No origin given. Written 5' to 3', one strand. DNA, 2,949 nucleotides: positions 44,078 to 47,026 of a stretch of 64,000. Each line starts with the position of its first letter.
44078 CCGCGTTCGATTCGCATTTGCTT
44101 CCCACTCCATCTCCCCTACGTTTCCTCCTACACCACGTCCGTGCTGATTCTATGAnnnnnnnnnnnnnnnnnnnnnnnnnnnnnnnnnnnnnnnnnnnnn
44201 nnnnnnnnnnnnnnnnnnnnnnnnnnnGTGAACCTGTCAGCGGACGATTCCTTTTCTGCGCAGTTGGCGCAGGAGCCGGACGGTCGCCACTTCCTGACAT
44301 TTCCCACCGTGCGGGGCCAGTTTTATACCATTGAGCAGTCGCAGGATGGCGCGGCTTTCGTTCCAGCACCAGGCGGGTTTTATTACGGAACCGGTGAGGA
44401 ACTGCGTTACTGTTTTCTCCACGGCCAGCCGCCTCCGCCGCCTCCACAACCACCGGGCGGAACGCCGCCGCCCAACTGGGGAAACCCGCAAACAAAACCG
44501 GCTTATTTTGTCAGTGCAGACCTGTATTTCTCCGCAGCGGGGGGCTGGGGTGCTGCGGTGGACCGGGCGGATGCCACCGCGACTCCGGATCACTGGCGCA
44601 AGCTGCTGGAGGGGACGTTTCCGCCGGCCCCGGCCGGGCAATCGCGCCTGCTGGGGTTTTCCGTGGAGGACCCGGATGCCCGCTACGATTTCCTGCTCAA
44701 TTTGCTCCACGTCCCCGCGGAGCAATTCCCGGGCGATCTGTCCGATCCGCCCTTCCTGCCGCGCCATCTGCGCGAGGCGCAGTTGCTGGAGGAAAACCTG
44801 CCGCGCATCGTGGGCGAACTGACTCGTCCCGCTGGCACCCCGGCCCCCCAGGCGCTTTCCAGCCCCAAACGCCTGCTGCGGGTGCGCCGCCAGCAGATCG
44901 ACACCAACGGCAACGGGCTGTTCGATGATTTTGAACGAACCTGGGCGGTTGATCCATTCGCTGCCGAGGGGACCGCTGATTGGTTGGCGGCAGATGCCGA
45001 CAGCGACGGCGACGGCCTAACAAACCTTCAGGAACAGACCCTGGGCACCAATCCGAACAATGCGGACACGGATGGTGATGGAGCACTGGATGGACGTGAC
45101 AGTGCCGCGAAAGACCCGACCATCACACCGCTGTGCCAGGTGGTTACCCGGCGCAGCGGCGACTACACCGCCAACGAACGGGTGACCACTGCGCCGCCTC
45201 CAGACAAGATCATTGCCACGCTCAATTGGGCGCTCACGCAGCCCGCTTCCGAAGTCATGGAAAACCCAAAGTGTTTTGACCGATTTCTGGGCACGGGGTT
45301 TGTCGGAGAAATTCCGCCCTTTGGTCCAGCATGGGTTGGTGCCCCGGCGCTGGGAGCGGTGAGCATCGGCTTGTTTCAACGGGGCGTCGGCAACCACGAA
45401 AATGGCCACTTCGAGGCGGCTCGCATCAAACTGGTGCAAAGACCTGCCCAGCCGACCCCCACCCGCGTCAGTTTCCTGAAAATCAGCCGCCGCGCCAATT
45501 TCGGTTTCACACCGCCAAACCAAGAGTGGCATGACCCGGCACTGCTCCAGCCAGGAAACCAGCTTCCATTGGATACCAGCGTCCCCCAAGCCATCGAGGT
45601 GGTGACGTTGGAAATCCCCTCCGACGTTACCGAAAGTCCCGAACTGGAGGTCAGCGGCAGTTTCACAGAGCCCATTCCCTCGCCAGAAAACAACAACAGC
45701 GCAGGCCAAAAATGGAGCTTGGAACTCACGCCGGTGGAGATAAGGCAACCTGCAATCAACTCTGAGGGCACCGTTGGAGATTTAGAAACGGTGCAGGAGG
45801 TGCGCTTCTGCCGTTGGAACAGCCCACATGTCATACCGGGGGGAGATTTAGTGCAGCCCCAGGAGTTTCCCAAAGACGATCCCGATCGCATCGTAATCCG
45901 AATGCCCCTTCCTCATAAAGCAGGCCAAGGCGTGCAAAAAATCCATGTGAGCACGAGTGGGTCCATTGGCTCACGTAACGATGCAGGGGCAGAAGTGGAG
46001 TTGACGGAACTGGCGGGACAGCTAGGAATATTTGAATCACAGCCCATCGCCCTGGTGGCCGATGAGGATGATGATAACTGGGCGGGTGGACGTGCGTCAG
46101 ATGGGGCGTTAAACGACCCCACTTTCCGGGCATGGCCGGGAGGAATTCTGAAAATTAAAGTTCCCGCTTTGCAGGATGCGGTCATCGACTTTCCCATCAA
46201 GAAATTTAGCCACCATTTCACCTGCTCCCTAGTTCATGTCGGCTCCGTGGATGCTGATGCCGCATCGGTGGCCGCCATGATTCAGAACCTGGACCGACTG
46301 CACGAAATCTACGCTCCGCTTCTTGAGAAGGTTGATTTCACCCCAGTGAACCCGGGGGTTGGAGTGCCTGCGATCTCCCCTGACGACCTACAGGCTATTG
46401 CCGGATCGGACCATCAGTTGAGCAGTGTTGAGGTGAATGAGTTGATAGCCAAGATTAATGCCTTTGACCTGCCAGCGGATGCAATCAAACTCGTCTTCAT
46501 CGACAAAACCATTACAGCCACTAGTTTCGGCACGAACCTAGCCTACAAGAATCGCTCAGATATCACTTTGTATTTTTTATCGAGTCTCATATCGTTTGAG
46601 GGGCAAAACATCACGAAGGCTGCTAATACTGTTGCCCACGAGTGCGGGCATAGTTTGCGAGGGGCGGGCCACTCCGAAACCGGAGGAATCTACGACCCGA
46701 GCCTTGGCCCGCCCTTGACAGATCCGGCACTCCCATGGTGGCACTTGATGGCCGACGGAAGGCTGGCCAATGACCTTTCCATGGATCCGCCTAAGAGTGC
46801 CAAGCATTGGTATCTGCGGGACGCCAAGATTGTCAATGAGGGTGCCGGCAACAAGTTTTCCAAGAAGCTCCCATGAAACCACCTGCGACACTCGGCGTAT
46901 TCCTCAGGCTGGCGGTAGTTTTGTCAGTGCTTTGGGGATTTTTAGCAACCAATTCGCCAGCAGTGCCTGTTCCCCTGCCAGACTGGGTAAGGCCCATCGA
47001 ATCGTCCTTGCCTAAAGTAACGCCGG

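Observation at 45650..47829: Abrupt GC drop over the 3' third of the 882-aa gene plus the downstream gene: polymorphic-toxin-like variable tip (HExxH) with partner protein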

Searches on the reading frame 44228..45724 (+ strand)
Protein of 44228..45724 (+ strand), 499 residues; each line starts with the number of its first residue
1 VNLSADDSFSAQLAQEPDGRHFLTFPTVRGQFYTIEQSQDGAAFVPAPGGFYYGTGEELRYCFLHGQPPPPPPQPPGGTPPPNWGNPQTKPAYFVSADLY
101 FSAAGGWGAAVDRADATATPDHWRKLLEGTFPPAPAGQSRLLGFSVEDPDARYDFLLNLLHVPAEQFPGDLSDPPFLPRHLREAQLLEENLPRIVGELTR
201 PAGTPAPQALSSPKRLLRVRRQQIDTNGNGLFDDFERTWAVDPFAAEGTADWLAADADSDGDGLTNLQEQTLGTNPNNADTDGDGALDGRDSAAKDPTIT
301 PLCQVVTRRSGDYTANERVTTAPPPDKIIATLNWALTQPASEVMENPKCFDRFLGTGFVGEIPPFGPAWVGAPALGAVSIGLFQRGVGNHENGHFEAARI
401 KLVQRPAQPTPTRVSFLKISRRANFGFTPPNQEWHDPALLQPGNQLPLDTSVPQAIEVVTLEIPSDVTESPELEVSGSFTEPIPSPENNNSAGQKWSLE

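Call 98: search_solved_structures(query=window:44228-45724:+, max_evalue=1)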
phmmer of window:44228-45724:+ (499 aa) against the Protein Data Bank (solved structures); distinct sequences matched with E-value up to 1: 4.
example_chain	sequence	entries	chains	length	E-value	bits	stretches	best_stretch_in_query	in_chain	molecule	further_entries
2jnx_A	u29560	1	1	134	0.22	13.3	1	195-269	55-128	Calcium binding protein 2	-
5iw7_A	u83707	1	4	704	0.62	11.9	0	236-286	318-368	Ribosome biogenesis protein TSR1,Ribosome biogenesis protein TSR1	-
5wwn_A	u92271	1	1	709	0.65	11.8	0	236-286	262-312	Ribosome biogenesis protein TSR1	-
6eml_t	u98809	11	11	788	0.72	11.7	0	236-286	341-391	Ribosome biogenesis protein TSR1 | TSR1 isoform 1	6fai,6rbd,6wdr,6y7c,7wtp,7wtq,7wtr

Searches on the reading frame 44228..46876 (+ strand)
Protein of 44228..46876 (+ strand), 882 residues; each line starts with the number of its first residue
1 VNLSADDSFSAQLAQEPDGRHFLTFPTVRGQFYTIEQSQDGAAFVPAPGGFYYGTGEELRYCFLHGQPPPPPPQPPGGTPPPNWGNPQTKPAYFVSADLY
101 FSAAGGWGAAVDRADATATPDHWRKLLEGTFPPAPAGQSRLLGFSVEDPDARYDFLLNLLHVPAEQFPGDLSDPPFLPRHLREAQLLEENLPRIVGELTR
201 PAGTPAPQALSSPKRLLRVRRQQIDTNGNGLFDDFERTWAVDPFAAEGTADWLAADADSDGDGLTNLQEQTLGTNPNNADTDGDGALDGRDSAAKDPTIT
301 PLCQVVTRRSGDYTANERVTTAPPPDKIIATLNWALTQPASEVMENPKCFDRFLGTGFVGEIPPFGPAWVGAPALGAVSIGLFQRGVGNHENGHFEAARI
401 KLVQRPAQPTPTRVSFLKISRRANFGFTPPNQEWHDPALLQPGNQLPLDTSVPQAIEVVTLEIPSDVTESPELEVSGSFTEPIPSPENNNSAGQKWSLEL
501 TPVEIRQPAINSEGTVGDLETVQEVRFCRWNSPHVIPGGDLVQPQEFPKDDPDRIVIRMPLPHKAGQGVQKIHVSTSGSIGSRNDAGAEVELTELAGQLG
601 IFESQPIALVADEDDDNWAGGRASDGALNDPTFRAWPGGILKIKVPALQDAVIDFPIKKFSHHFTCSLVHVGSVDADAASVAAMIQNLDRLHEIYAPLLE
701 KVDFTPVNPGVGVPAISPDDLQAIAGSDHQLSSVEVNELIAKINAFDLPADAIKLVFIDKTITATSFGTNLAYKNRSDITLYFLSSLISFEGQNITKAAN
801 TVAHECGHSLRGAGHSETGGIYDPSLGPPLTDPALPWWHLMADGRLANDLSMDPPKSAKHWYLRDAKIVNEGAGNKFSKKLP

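Call 3: search_protein_families(library=pfam, proteins=[window:44228-46876:+], max_evalue=0.1)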
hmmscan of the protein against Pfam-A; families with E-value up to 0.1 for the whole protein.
window:44228-46876:+ (882 aa): 1 family
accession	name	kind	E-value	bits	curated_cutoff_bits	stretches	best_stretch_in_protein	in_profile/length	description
PF18884.5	TSP3_bac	-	8.8e-06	25.9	25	1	258-279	1-22/22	Bacterial TSP3 repeat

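Call 4: search_protein_families(library=ncbifam, proteins=[window:44228-46876:+], max_evalue=0.1)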
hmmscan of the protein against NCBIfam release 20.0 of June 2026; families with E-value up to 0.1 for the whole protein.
window:44228-46876:+ (882 aa): 3 families
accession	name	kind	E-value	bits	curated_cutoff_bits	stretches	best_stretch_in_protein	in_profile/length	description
NF033765.2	gliding_CglD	equivalog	1.2e-06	26.6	400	1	224-295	240-303/1124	adventurous gliding motility lipoprotein CglD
NF047639.1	throspo3_MtsD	equivalog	0.0015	16.7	800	1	215-281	472-532/651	cell-cell cohesion protein MtsD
NF042425.1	Amuc_1099_fam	equivalog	0.099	12.2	50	0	255-280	126-151/321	Amuc_1099 family pilus-like system protein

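Call 7: find_homologous_proteins(query=window:44228-46876:+)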
Query window:44228-46876:+ (882 aa): 300 proteins with E <= 0.001 among 8000 candidates; the best 120 are listed.
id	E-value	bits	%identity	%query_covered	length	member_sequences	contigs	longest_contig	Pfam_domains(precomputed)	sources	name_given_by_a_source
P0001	0.0e+0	1697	100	84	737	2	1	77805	PF18884.6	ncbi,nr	ncbi:MAG: hypothetical protein KA004_05355 [Verrucomicrobiales bacterium]|nr:hypothetical protein [V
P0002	2.5e-160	554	85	33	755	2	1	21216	PF18884.6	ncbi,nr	ncbi:MAG: hypothetical protein KA004_16445 [Verrucomicrobiales bacterium]|nr:hypothetical protein [V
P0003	5.3e-151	523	84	32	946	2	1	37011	-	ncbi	-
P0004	1.5e-91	326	80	22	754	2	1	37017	-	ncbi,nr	ncbi:MAG: hypothetical protein KA004_12410 [Verrucomicrobiales bacterium]|nr:hypothetical protein [V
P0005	1.0e-46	178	47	10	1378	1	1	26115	PF13385.14,PF18884.6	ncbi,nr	ncbi:MAG TPA: hypothetical protein P5204_01660, partial [Kiritimatiellia bacterium]|nr:hypothetical 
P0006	1.4e-34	138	35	21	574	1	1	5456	-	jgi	jgi:hypothetical protein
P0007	9.8e-31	125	28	26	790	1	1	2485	PF18884.6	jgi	jgi:hypothetical protein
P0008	2.3e-30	124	36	33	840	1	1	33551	PF22322.2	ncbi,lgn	-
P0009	1.6e-28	118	46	8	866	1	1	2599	PF18884.6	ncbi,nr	ncbi:MAG: hypothetical protein L3J79_09535, partial [Candidatus Marinimicrobia bacterium]|nr:hypothe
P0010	9.8e-23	99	42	7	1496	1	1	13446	PF18884.6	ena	-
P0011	4.6e-22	96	44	7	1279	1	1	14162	PF19190.7,PF18884.6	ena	-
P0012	2.2e-21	94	52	7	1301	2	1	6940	PF01839.30,PF12256.15,PF00404.25,PF13517.13,PF18884.6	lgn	-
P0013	3.9e-21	93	51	9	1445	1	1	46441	PF02412.24,PF23598.2,PF00560.40,PF12799.14,PF25013.1,PF13855.13,PF00041.28,PF18884.6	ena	-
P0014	4.1e-21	93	44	7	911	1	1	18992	PF18884.6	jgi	-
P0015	4.5e-21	93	40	10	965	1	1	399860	PF18884.6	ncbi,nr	ncbi:MAG: hypothetical protein Q9O24_11270 [Gammaproteobacteria bacterium]|nr:hypothetical protein [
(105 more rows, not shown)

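Call 12: find_encoding_contigs(protein=P0002, flank=10000, max_places=3)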
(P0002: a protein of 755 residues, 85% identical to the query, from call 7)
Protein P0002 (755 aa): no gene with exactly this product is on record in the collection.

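Call 13: find_encoding_contigs(protein=P0004, flank=10000, max_places=3)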
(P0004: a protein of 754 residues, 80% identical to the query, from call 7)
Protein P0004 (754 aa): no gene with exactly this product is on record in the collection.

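Call 14: find_encoding_contigs(protein=P0003, flank=10000, max_places=3)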
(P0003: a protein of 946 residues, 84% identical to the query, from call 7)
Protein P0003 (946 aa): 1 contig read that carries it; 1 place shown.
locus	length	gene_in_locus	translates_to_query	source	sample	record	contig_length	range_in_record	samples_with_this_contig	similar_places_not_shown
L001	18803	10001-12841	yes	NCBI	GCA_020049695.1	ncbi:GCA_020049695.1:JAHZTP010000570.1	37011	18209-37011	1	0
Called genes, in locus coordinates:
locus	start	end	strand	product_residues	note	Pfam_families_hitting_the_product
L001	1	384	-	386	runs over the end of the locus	PF00226:DnaJ, PF01556:DnaJ_C, PF15777:Anti-TRAP (faint), PF27659:CHP02642 (faint), PF00684:DnaJ_CXXCXGXG, PF27439:DnaJ_C_2 (weak)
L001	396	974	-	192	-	PF01025:GrpE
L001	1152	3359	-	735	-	PF00912:Transgly, PF00905:Transpeptidase, PF06832:BiPBP_C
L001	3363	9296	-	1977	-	PF11974:bMG3, PF01835:MG2, PF17972:bMG5, PF07703:A2M_BRD, PF00207:A2M, PF17973:bMG10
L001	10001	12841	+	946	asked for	-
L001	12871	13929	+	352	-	-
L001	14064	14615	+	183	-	-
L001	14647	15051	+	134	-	PF13592:HTH_33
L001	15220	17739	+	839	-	-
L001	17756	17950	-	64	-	-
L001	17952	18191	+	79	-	-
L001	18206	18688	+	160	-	-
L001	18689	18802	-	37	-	?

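Call 20: search_protein_families(library=pfam, proteins=[L001:16900-17739:+, L001:11498-12841:+, L001:12871-13929:+, L001:17736-18191:+, P0008, P0002, P0006, L001:18131-18688:+], max_evalue=10)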
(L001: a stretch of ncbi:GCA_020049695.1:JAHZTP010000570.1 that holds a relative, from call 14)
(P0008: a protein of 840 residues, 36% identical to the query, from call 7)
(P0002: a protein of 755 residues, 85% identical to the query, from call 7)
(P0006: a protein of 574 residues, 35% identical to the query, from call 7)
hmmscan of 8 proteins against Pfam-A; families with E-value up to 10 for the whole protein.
L001:16900-17739:+ (279 aa): 3 families
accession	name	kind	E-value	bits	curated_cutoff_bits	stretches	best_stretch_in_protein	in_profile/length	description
PF20768.2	Topo_VI_alpha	-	0.011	16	23.6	1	111-132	21-41/50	All-beta domain in DNA topoisomerase VI alpha subunit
PF08843.17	AbiEii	-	0.12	12.7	22.5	1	232-251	13-32/238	Nucleotidyl transferase AbiEii toxin, Type IV TA system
PF06114.19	Peptidase_M78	-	0.19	12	22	1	194-224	27-57/123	IrrE N-terminal-like domain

L001:11498-12841:+ (447 aa): 0 families

L001:12871-13929:+ (352 aa): 0 families

L001:17736-18191:+ (151 aa): 1 family
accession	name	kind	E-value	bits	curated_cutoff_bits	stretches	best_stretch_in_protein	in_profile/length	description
PF04388.17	Hamartin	-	0.67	9.1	25.9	1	17-101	367-451/727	Hamartin protein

P0008 (840 aa): 2 families
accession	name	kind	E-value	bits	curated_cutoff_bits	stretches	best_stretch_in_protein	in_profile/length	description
PF22322.1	DUF6973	-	1.3e-08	34.9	27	1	712-788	24-104/124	Domain of unknown function (DUF6973)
PF24013.1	DUF7327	-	0.51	10.8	27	1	295-316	63-84/85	Family of unknown function (DUF7327)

P0002 (755 aa): 1 family
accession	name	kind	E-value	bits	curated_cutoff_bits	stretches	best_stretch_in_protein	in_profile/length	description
PF18884.5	TSP3_bac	-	1.8e-07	31.3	25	2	308-328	1-21/22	Bacterial TSP3 repeat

P0006 (574 aa): 4 families
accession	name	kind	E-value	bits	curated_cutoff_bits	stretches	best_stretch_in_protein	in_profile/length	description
PF18884.5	TSP3_bac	-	0.00083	19.6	25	1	390-411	1-22/22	Bacterial TSP3 repeat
PF00036.39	EF-hand_1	-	0.054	13.5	25.4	1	354-371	7-24/29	EF hand domain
PF22807.2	TrAA12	-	1.7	7.3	30.9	1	385-422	391-428/463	TrAA12-like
PF13202.12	EF-hand_5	-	2.3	8.3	25.9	1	354-371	6-23/25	EF hand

L001:18131-18688:+ (185 aa): 0 families

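Call 86: search_protein_families(library=padloc, proteins=[window:44228-46876:+], max_evalue=0.01)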
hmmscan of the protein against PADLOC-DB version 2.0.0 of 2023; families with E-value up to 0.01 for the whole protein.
window:44228-46876:+ (882 aa): 0 families

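Call 87: search_protein_families(library=phrogs, proteins=[window:44228-46876:+], max_evalue=0.01)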
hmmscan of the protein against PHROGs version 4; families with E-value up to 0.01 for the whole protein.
window:44228-46876:+ (882 aa): 0 families

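Call 89: search_solved_structures(query=L001:11441-12841:+, max_evalue=1)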
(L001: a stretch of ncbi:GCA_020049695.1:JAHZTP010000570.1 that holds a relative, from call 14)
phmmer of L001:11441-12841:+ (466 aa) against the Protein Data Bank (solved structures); distinct sequences matched with E-value up to 1: 0.

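Call 91: search_protein_families(library=ncbifam, proteins=[P0008, P0002, P0003, L001:15160-17739:+, L001:12871-13929:+, L001:17736-18191:+], max_evalue=0.01)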
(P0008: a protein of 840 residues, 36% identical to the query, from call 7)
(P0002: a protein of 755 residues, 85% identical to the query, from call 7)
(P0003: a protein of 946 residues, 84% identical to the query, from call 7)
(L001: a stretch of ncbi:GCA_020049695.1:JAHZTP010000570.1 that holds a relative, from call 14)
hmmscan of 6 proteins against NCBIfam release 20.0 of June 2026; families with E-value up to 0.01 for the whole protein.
P0008 (840 aa): 1 family
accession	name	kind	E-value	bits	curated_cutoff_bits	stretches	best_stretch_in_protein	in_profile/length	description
NF033765.2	gliding_CglD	equivalog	9.4e-06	23.7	400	1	263-308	251-299/1124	adventurous gliding motility lipoprotein CglD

P0002 (755 aa): 1 family
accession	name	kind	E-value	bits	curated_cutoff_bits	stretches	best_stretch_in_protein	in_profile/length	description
NF033765.2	gliding_CglD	equivalog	1.4e-05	23.1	400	1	253-322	241-302/1124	adventurous gliding motility lipoprotein CglD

P0003 (946 aa): 2 families
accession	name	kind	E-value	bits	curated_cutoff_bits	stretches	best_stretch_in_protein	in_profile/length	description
NF033765.2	gliding_CglD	equivalog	0.0004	18.3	400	1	238-281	259-302/1124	adventurous gliding motility lipoprotein CglD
NF047639.1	throspo3_MtsD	equivalog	0.005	15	800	0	243-288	458-503/651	cell-cell cohesion protein MtsD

L001:15160-17739:+ (859 aa): 2 families
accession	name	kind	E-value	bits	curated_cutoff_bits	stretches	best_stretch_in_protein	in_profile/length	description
NF033765.2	gliding_CglD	equivalog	0.00023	19.1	400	1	258-301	259-302/1124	adventurous gliding motility lipoprotein CglD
NF047639.1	throspo3_MtsD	equivalog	0.0041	15.3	800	0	263-308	458-503/651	cell-cell cohesion protein MtsD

L001:12871-13929:+ (352 aa): 0 families

L001:17736-18191:+ (151 aa): 0 families

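Call 93: find_encoding_contigs(protein=P0008, flank=6000, max_places=2)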
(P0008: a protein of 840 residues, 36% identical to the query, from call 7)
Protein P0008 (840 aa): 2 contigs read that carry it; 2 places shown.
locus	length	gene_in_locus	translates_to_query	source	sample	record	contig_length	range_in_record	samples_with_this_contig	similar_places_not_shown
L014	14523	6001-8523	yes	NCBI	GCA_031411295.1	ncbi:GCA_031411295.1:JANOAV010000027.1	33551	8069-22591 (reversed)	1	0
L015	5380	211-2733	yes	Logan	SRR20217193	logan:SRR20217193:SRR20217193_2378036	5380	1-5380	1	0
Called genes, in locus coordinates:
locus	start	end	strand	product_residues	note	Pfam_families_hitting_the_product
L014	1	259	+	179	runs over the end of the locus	-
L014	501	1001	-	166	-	-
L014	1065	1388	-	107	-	-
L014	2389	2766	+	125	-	-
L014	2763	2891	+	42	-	-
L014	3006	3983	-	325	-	-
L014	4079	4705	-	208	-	-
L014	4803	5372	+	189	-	-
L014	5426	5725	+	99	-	-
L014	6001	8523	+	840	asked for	PF22322:DUF6973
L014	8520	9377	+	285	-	-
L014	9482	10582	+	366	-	-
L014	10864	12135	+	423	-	PF02812:ELFV_dehydrog_N, PF00208:ELFV_dehydrog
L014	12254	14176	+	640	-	-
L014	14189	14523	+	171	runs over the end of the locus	PF00300:His_Phos_1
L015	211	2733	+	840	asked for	PF22322:DUF6973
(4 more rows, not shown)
